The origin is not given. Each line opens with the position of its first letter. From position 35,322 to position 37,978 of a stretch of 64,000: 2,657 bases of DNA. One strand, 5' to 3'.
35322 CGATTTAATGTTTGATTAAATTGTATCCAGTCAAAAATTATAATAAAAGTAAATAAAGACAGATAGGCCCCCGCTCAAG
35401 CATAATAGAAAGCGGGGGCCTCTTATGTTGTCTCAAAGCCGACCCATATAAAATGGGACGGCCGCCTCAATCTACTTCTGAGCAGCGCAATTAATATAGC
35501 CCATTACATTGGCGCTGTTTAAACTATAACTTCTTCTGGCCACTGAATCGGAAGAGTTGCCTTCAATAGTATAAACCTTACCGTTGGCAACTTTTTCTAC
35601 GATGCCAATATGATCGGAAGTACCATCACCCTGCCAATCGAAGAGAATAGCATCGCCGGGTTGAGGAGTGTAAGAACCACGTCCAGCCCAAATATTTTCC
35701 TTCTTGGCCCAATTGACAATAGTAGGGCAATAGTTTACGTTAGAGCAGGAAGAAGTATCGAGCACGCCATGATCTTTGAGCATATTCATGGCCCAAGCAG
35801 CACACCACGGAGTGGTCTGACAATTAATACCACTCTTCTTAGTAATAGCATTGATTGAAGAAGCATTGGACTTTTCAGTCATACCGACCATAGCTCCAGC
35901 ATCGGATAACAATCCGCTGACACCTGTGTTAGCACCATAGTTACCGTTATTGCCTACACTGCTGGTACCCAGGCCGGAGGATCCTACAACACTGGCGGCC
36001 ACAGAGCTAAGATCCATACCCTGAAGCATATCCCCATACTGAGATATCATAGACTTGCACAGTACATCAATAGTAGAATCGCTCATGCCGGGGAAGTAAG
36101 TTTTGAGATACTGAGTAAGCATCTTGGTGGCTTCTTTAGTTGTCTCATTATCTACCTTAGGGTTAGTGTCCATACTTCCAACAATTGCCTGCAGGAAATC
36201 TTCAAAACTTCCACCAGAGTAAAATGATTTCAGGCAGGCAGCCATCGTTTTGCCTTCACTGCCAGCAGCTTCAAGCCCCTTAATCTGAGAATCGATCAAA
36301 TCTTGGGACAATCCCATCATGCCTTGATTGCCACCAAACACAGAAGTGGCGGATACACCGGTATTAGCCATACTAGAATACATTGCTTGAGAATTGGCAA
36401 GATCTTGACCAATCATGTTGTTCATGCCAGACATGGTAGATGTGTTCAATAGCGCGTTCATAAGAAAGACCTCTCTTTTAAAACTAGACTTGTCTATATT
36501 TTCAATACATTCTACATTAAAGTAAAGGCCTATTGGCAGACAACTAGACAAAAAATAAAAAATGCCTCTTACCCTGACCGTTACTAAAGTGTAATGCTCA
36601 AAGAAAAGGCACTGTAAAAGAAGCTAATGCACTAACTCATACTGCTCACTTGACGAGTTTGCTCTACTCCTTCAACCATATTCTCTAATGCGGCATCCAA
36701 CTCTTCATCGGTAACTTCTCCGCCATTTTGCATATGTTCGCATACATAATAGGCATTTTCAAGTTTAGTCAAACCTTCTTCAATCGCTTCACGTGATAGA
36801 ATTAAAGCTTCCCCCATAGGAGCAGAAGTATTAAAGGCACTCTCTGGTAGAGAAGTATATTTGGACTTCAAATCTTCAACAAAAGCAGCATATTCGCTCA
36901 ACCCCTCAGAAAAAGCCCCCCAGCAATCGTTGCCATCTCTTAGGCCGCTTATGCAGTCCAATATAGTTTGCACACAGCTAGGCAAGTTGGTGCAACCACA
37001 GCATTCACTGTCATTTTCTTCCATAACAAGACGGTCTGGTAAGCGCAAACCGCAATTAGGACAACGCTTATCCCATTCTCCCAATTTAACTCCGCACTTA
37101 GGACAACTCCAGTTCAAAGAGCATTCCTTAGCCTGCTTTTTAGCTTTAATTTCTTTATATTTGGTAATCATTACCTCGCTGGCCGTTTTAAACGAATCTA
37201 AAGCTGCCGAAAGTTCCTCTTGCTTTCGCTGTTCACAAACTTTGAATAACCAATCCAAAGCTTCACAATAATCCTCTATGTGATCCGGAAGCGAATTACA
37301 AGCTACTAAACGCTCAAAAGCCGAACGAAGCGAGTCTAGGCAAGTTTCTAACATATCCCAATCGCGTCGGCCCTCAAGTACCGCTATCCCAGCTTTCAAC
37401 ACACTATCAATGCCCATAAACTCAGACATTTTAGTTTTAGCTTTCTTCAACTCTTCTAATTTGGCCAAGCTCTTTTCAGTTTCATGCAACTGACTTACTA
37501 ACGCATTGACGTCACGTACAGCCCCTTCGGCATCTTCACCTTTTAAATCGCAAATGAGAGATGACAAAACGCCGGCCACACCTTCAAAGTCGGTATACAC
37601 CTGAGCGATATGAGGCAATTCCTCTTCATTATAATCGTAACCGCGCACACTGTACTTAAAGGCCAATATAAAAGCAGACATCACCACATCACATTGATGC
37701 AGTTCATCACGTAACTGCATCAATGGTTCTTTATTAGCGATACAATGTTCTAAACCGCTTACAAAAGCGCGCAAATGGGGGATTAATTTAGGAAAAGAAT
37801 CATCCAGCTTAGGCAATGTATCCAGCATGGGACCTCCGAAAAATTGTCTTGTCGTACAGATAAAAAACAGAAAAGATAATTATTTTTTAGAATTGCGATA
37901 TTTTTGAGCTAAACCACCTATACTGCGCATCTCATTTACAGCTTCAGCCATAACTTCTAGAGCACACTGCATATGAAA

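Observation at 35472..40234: Four-gene operon of unknowns: coiled-coil protein, two zinc-ribbon tandem paralogues and a signal-peptide-less CHAP amidase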

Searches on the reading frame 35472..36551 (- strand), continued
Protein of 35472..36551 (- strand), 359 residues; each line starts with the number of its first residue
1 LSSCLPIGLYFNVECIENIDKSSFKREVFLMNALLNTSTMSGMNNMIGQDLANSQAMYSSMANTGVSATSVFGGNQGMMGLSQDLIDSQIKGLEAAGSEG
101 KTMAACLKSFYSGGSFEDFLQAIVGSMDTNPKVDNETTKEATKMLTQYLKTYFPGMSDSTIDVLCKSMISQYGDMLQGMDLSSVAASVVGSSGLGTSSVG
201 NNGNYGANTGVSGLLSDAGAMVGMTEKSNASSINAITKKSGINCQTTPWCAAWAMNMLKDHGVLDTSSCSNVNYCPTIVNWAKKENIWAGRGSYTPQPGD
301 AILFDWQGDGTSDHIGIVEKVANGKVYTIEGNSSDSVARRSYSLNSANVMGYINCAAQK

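Call 61: search_protein_families(library=pfam, alignment_id=A4, max_evalue=1)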
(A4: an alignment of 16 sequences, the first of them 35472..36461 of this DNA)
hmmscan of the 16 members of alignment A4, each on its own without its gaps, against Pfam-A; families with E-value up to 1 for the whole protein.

A. member 1, window:35472-36461:- (329 aa): 4 families
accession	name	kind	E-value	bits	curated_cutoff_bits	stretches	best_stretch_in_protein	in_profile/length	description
PF05257.22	CHAP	-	3.4e-13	50.3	26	1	216-302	5-81/81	CHAP domain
PF12671.13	Amidase_6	-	0.0062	17.1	23.2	1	262-309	102-147/163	Putative amidase domain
PF03489.22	SapB_2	-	0.23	12.1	21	1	135-146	3-14/34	Saposin-like type B, region 2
PF17103.10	Stealth_CR4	-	0.32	11.4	27.4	1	103-127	17-41/55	Stealth protein CR4, conserved region 4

B. families by the number of members that match (of 16 scanned): 22 families
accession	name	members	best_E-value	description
PF05257.22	CHAP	16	6.5e-14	CHAP domain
PF12671.13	Amidase_6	13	0.0018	Putative amidase domain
PF06279.16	DUF1033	1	0.00072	Protein of unknown function (DUF1033)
PF22638.1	FlgK_D1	1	0.0026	Flagellar hook-associated protein FlgK helical domain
PF08767.17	CRM1_C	1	0.0039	CRM1 C terminal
PF16326.10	ABC_tran_CTD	1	0.0057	ABC transporter C-terminal domain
PF01153.25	Glypican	1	0.0092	Glypican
PF18993.5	Rv0078B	1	0.011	Rv0078B-related antitoxin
PF08913.16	VBS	1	0.018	Vinculin Binding Site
PF02845.22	CUE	1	0.019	CUE domain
PF12008.13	EcoR124_C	1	0.027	Type I restriction and modification enzyme - subunit R C terminal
PF23731.1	ARM_ECM29_C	1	0.039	ECM29, C-terminal ARM-like repeats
PF06476.17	DUF1090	1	0.069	Protein of unknown function (DUF1090)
PF20570.3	DUF6779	1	0.069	Domain of unknown function (DUF6779)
PF00226.36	DnaJ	1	0.089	DnaJ domain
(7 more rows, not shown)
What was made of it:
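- On CHAP domain (PF05257), NlpC/P60 superfamily: All 16 aligned homologues match (call 61).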

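Call 80: predict_structure(alignment_id=A4)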
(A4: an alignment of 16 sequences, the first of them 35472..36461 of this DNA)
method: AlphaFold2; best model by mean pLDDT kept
length: 329 residues; sequences in the alignment: 16
mean_pLDDT: 72.0   pTM: 0.52
mean pLDDT of the five models: 72.0, 70.2, 69.9, 68.2, 65.4
residues with pLDDT >= 90: 126; 70-90: 76; 50-70: 40; < 50: 87
segments of 3 or more residues with pLDDT < 50: 1-51, 97-104, 145-172
pLDDT, mean of each block of 10 residues (from residue 1): 37 37 41 32 31 72 75 75 66 52 56 74 71 73 48 37 32 73 93 91 89 88 96 95 96 97 95 95 97 96 89 95 83
secondary structure, 60 per line:
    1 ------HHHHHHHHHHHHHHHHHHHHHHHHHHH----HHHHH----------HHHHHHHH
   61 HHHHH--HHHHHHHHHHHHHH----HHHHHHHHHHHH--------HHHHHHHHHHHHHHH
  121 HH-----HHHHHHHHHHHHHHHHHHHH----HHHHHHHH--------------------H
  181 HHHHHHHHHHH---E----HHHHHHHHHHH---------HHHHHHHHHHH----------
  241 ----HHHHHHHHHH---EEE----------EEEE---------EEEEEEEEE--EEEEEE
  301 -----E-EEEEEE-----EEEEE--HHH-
elements in order: H7-33 H38-42 H53-65 H68-81 H86-97 H106-122 H128-147 H152-159 H180-191 H200-210 H220-230 H245-254 E258-260 E271-274 E284-292 E295-300 E308-313 E319-323
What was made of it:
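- On CHAP domain (PF05257), NlpC/P60 superfamily: AF2 pLDDT above 90 for residues 180-329 (call 80).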

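Call 83: search_solved_structures(query=A4, max_evalue=1, show_alignments=1)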
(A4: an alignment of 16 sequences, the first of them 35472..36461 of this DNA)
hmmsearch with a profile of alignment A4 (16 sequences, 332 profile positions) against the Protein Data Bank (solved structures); distinct sequences matched with E-value up to 1: 6.
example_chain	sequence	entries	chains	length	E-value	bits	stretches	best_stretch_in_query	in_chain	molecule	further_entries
2l6h_A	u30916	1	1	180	0.0057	20.1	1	19-166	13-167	Focal adhesion kinase 1, linker, Paxillin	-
8e9z_A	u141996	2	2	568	0.018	18.4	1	98-189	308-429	Muscarinic acetylcholine receptor M3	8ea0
8e9y_A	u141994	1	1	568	0.018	18.4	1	104-189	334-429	Muscarinic acetylcholine receptor M3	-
21vq_V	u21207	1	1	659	0.24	14.7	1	87-176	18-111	Phi92_gp134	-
6ch3_B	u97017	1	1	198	0.29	14.5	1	93-183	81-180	Flagellar secretion chaperone FliS,Flagellin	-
2l6g_A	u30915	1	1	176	0.85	12.9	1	20-163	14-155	Focal adhesion kinase 1, linker, Paxillin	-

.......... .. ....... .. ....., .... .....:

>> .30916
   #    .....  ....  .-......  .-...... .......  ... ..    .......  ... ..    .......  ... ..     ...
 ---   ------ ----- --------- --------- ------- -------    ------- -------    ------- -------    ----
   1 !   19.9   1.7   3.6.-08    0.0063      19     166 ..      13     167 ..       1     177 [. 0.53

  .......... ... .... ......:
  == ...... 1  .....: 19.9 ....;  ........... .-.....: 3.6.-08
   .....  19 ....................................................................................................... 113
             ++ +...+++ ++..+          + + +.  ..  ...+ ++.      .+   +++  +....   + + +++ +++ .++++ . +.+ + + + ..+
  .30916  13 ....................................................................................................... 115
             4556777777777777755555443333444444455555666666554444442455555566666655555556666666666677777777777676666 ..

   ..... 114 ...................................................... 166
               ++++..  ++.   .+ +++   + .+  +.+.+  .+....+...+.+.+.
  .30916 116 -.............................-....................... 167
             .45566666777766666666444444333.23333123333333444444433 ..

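Call 84: search_protein_families(library=padloc, proteins=[window:35472-36461:-], max_evalue=0.1)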
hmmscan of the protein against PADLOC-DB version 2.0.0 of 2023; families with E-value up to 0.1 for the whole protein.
window:35472-36461:- (329 aa): 0 families

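Call 85: search_protein_families(library=phrogs, proteins=[window:35472-36461:-], max_evalue=0.1)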
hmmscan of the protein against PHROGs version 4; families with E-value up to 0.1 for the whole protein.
window:35472-36461:- (329 aa): 4 families
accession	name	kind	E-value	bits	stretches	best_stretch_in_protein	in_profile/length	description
phrog_21357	-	lysis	1.3e-16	61.7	1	185-314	8-139/225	endolysin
phrog_21825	-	lysis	7.4e-16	59.4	1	214-307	44-137/289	endolysin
phrog_9589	-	lysis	1.4e-11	45.8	1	183-307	6-130/281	endolysin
phrog_38078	-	unknown function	8.9e-11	42.6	1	204-323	73-207/423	-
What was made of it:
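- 35472..35936 (-): CHAP cysteine amidase/peptidase domain (aa 176-329, stop codon included). Catalytic Cys220 at 35802-35804, His284 at 35610-35612, Asn302 at 35556-35558. PHROG endolysin families at 1e-16 (call 85).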

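Call 101: search_protein_families(library=pfam, proteins=[L013:10911-11822:+, L021:10624-11442:+, L021:18300-18869:-], max_evalue=0.01)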
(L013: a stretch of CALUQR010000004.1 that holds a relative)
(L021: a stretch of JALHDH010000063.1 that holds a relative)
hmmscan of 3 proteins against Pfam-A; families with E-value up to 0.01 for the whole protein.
L013:10911-11822:+ (303 aa): 1 family
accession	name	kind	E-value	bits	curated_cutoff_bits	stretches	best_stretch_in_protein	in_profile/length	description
PF05257.22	CHAP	-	0.00037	21.4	26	1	200-272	5-64/81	CHAP domain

L021:10624-11442:+ (273 aa): 3 families
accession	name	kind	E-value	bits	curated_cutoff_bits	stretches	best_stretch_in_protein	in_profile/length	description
PF00877.26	NLPC_P60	-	1.2e-19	70.6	23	1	157-257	1-91/105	NlpC/P60 family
PF05382.19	Amidase_5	-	0.00019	21.8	21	1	164-245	23-106/142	Bacteriophage peptidoglycan hydrolase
PF05708.18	Peptidase_C92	-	0.00029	21.4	27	0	139-190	74-128/166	Permuted papain-like amidase enzyme, YaeF/YiiX, C92 family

L021:18300-18869:- (190 aa): 2 families
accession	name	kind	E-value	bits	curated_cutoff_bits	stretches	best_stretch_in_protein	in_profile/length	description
PF13488.11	Gly-zipper_Omp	-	1.8e-05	25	25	1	89-127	1-40/46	Glycine zipper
PF13441.11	Gly-zipper_YMGG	-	0.00043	20.4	28.9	1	89-127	5-44/45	YMGG-like Gly-zipper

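Call 103: find_related_loci(query=A4, collection=viral_contigs, flank=5000)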
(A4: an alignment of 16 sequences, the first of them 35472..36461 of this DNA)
Query A4 (329 aa) in viral_contigs; peptide patterns used: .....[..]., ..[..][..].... (x = any residue, [..] = any of these).
330 stretches matched a pattern; 125 encode a relative of the query (tblastn E <= 1e-3); the best 80 are kept; 80 distinct loci.
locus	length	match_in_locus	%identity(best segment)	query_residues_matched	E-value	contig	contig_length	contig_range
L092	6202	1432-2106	32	85-328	1e-22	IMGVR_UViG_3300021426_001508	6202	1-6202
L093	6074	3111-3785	31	85-328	2e-21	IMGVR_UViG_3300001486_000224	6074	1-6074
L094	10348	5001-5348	38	218-323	1e-18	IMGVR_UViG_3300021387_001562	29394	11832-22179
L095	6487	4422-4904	35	181-322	2e-16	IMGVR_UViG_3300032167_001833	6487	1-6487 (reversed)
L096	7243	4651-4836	58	259-322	9e-16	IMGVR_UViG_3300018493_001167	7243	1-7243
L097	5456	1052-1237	58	259-322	8e-16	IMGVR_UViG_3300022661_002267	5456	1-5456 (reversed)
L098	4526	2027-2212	58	259-322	8e-16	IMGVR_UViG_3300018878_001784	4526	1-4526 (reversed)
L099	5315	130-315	58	259-322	9e-16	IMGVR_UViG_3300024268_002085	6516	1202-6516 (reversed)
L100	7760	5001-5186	56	259-322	1e-15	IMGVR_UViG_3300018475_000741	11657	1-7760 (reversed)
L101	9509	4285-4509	45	253-322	5e-15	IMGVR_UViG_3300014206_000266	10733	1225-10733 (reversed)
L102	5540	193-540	36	218-323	3e-13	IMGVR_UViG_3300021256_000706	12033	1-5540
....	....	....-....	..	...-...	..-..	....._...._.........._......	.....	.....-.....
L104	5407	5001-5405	33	182-302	1e-12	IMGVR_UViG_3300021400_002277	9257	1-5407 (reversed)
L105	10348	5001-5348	35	218-323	2e-12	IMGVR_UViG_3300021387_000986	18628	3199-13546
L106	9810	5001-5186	54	260-322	6e-12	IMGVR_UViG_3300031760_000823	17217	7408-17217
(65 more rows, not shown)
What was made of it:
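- On Phage endolysin-holin cassette: The CHAP domain is at most 38% identical over its full length in IMG/VR (call 103).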

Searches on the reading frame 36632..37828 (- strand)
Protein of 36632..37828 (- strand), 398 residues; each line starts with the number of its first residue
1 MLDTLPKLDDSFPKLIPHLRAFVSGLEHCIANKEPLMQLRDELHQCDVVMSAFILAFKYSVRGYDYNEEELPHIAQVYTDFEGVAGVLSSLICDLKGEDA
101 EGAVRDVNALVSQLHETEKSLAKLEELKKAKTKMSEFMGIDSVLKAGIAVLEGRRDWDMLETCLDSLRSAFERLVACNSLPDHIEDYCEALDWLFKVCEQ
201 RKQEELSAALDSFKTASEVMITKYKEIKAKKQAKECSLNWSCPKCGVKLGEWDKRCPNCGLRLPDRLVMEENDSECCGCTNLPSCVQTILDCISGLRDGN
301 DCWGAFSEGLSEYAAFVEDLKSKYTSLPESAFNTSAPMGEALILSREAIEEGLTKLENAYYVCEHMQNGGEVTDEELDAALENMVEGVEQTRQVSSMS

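Call 3: search_protein_families(library=pfam, proteins=[window:36632-37828:-], max_evalue=1)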
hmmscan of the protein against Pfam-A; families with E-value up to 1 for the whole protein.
window:36632-37828:- (398 aa): 8 families
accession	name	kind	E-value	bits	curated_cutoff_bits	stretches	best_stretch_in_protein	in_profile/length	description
PF13240.11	Zn_Ribbon_1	-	0.00071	19.7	25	1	242-260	2-20/23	zinc-ribbon domain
PF13248.11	Zn_ribbon_3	-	0.0025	17.6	27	1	241-263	4-26/26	zinc-ribbon domain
PF23458.2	DUF7130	-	0.0035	17.6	35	1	215-262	29-79/89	Domain of unknown function (DUF7130)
PF03542.21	Tuberin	-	0.011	15.3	27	1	122-213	117-201/347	Tuberin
PF05235.19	CHAD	-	0.084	13.3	25.6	1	149-214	64-120/228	CHAD domain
PF09297.16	Zn_ribbon_NUD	-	0.11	12.7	24.8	1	246-262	14-30/32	NADH pyrophosphatase zinc ribbon domain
PF02064.20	MAS20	-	0.2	12.2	27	1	328-367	74-112/132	MAS20 protein import receptor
PF11458.13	Mistic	-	0.23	12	26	0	203-231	2-30/74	Membrane-integrating protein Mistic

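Call 4: search_protein_families(library=ncbifam, proteins=[window:36632-37828:-], max_evalue=1)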
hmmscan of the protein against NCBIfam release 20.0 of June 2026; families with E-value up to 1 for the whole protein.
window:36632-37828:- (398 aa): 3 families
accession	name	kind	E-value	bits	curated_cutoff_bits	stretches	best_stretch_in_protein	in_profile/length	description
NF049953.1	ribbon_DG_selen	exception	0.0011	18.9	130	1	188-263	98-171/172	zinc ribbon-containing (seleno)protein DG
NF041034.1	Rad50_Sulf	equivalog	0.16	9.8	1000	1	56-135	629-707/872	DNA double-strand break repair ATPase Rad50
TIGR00373.1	TIGR00373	equivalog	0.48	9.9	149.5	0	237-253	126-142/162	transcription factor E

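Call 10: find_homologous_proteins(query=window:36632-37828:-, max_evalue=0.001)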
Query window:36632-37828:- (398 aa): 10 proteins with E <= 0.001 among 8000 candidates.
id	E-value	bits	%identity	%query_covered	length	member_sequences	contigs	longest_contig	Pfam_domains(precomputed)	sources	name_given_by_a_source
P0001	3.5e-267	903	100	100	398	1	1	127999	-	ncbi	ncbi:MAG: hypothetical protein ACI376_05135 [Candidatus Bruticola sp.]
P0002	4.1e-227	771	85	100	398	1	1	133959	-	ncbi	ncbi:MAG: hypothetical protein ACI38Q_03370 [Candidatus Bruticola sp.]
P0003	2.6e-185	634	71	99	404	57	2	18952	-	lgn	-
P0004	2.9e-185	634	71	99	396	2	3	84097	PF13240.12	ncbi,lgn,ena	-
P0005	1.5e-182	625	72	99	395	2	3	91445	-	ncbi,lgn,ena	-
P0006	3.9e-182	623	70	99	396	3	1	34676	-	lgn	-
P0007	7.5e-177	606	69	99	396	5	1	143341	-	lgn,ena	-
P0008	2.2e-128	447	51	99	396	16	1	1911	-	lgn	-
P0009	1.2e-102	362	44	99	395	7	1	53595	-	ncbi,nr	ncbi:MAG: hypothetical protein K6A35_01095 [bacterium]|nr:hypothetical protein [bacterium]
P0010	1.4e-94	335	42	100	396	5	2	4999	-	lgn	-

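Call 13: find_encoding_contigs(protein=P0001, flank=10000, max_places=2)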
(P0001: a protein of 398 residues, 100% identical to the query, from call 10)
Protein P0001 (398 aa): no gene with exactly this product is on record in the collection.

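Call 14: find_encoding_contigs(protein=P0009, flank=10000, max_places=3)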
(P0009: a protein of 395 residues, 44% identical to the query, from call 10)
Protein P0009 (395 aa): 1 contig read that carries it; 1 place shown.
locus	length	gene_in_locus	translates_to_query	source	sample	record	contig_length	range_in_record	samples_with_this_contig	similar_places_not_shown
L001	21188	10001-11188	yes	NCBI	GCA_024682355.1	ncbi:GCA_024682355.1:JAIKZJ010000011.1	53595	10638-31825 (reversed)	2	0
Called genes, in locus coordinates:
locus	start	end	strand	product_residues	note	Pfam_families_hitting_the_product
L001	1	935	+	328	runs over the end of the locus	-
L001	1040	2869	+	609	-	PF00270:DEAD, PF04851:ResIII (weak), PF00271:Helicase_C, PF03880:DbpA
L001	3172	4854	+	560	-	PF00485:PRK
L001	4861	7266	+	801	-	PF20465:MmeI_hel, PF02384:N6_Mtase (weak), PF20473:MmeI_Mtase, PF07669:Eco57I, PF20466:MmeI_TRD, PF20467:MmeI_C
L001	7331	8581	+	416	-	-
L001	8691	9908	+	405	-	-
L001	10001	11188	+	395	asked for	-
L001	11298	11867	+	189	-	-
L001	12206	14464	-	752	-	PF16889:Hepar_II_III_N, PF07940:Hepar_II_III_C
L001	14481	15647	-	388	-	PF00155:Aminotran_1_2, PF00266:Aminotran_5 (weak), PF01041:DegT_DnrJ_EryC1, PF01053:Cys_Met_Meta_PP (faint), PF01212:Beta_elim_lyase (weak)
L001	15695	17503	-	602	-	PF00012:HSP70, PF06723:MreB_Mbl (weak)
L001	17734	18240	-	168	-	PF10816:DUF2760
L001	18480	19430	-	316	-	PF01300:Sua5_yciO_yrdC, PF03481:Sua5_C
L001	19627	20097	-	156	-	PF13451:zf_Tbcl, PF23477:zf_Tbcl_2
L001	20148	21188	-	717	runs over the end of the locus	PF01041:DegT_DnrJ_EryC1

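Call 16: find_encoding_contigs(protein=P0007, flank=10000, max_places=2)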
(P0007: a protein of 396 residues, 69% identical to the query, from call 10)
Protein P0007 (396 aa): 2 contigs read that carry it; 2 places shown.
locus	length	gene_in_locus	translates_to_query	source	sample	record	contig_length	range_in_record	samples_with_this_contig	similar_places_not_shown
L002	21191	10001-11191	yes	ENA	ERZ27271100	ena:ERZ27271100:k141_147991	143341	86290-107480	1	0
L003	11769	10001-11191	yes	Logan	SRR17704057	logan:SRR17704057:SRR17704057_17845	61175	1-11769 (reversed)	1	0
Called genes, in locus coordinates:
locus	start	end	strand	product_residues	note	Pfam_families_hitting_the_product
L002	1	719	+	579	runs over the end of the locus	PF01807:Zn_ribbon_DnaG, PF08275:DNAG_N, PF13662:Toprim_4, PF01751:Toprim, PF13155:Toprim_2, PF13362:Toprim_3, PF10410:DnaB_bind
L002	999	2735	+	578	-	PF00140:Sigma70_r1_2, PF04542:Sigma70_r2, PF04539:Sigma70_r3, PF04545:Sigma70_r4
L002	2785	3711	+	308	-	-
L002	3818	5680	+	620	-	PF00270:DEAD, PF04851:ResIII (weak), PF00271:Helicase_C, PF03880:DbpA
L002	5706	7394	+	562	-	PF00485:PRK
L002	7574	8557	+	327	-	-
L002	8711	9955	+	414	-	-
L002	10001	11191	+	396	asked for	-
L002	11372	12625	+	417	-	PF05257:CHAP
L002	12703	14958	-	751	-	PF16889:Hepar_II_III_N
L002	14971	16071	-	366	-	PF00155:Aminotran_1_2, PF01041:DegT_DnrJ_EryC1, PF01053:Cys_Met_Meta_PP (weak), PF00266:Aminotran_5 (weak), PF01212:Beta_elim_lyase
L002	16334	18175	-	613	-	PF00012:HSP70, PF06723:MreB_Mbl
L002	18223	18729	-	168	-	PF10816:DUF2760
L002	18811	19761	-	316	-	PF01300:Sua5_yciO_yrdC, PF03481:Sua5_C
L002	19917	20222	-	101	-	PF13451:zf_Tbcl, PF23477:zf_Tbcl_2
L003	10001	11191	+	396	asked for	-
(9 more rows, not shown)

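Call 84: search_protein_families(library=padloc, proteins=[window:36632-37828:-], max_evalue=0.1)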
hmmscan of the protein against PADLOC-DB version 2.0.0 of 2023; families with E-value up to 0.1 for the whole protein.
window:36632-37828:- (398 aa): 2 families
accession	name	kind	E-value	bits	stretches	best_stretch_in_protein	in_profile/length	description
PDLC00267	PtuA1|PtuA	-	0.029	11.5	1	155-235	152-234/438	AAA ATPase domain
PDLC00824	Cyclase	-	0.031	11.1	1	155-231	272-352/466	oligonucleotide-cyclase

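Call 85: search_protein_families(library=phrogs, proteins=[window:36632-37828:-], max_evalue=0.1)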
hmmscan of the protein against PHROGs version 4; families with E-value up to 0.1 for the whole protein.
window:36632-37828:- (398 aa): 3 families
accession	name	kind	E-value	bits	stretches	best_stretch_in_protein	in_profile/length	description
phrog_77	-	DNA, RNA and nucleotide metabolism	0.0054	16.3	1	96-249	525-637/967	SbcC-like subunit of palindrome specific endonuclease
phrog_9089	-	unknown function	0.035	15.6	1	219-251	6-38/77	-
phrog_13813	-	unknown function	0.1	13.9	0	209-234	77-102/144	-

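Call 101: search_protein_families(library=pfam, proteins=[L001:11298-11867:+], max_evalue=0.01)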
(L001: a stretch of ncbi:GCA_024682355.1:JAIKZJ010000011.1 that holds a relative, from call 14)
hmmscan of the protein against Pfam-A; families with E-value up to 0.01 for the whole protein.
L001:11298-11867:+ (189 aa): 0 families
